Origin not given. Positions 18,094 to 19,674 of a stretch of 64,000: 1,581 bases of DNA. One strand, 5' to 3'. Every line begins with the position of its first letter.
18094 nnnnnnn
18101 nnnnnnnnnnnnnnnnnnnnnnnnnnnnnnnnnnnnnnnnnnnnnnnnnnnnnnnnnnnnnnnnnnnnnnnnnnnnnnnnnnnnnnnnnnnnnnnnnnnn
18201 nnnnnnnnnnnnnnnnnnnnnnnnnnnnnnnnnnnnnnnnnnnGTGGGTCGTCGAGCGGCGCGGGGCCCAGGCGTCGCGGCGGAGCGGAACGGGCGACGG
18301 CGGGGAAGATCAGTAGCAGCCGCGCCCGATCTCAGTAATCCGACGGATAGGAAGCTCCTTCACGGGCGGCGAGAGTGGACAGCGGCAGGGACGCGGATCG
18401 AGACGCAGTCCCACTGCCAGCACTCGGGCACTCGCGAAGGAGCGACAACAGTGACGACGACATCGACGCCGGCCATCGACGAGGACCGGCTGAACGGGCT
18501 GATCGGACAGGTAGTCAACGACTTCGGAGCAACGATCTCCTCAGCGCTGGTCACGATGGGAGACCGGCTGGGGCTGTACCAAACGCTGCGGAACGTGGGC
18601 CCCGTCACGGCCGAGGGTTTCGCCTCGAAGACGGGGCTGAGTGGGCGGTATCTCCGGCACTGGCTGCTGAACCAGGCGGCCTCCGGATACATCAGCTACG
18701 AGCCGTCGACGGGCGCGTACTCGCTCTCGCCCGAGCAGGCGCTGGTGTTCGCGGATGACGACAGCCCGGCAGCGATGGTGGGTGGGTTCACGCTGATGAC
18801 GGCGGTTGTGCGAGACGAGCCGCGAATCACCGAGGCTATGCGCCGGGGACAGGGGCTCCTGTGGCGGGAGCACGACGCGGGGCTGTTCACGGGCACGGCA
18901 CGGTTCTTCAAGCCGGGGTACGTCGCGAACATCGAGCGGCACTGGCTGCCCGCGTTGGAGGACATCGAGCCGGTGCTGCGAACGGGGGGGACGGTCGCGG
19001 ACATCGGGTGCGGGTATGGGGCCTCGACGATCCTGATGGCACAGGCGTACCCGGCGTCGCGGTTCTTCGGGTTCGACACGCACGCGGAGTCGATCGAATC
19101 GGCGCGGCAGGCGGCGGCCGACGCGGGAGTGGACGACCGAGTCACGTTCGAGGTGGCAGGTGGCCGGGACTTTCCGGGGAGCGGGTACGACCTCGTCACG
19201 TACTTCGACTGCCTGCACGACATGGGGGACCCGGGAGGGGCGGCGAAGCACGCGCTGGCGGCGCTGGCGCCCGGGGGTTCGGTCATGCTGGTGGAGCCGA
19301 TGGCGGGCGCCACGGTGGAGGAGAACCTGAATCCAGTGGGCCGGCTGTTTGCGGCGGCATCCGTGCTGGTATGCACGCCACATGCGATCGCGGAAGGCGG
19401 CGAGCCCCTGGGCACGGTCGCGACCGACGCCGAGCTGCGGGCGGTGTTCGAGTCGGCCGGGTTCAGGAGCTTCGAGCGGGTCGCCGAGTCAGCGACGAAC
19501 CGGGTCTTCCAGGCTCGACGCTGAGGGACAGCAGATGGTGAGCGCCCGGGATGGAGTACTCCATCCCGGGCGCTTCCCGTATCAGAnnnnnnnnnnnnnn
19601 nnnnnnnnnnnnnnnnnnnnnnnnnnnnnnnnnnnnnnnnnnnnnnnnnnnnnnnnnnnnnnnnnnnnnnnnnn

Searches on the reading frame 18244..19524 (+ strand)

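Call 3: search_protein_families(library=pfam, proteins=[window:18244-19524:+], max_evalue=0.01)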
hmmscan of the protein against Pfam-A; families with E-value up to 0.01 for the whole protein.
window:18244-19524:+ (426 aa): 15 families
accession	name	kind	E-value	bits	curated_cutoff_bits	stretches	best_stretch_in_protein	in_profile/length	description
PF13847.12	Methyltransf_31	-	3.5e-15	56.4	27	1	247-353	3-113/145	Methyltransferase domain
PF08242.18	Methyltransf_12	-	1e-13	52.2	30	1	253-346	2-97/98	Methyltransferase domain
PF13649.12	Methyltransf_25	-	1e-13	52.2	27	1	251-345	1-97/97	Methyltransferase domain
PF13489.12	Methyltransf_23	-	1e-13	51.8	27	1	228-356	3-123/164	Methyltransferase domain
PF21320.3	HTH_65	-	3.2e-12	46.9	24.1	1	101-168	5-72/75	Rv2258c-like winged HTH domain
PF08241.18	Methyltransf_11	-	1.5e-11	45.2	21.2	1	253-348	2-94/95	Methyltransferase domain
PF05175.20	MTS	-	2.3e-07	31.1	23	1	247-318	31-102/170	Methyltransferase small domain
PF00891.24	Methyltransf_2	-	2.5e-07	30.7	22.3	1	249-407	64-209/210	O-methyltransferase domain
PF02390.23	Methyltransf_4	-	8.6e-06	25.8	24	1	250-294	4-48/173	Putative methyltransferase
PF13578.12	Methyltransf_24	-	1.4e-05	26.3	26.3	1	254-348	3-101/105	Methyltransferase domain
PF02353.26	CMAS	-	2e-05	24.5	27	1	245-328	60-141/273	Mycolic acid cyclopropane synthetase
PF12847.13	Methyltransf_18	-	0.00024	21.6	27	1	238-307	5-74/151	Methyltransferase domain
PF08704.16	GCD14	-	0.00036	20.7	26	1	245-346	38-140/247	tRNA methyltransferase complex GCD14 subunit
PF01209.24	Ubie_methyltran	-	0.0015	18.4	20.1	1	230-351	31-153/233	ubiE/COQ5 methyltransferase family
PF06325.19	PrmA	-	0.0036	17.3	22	1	238-302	152-215/296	Ribosomal protein L11 methyltransferase (PrmA)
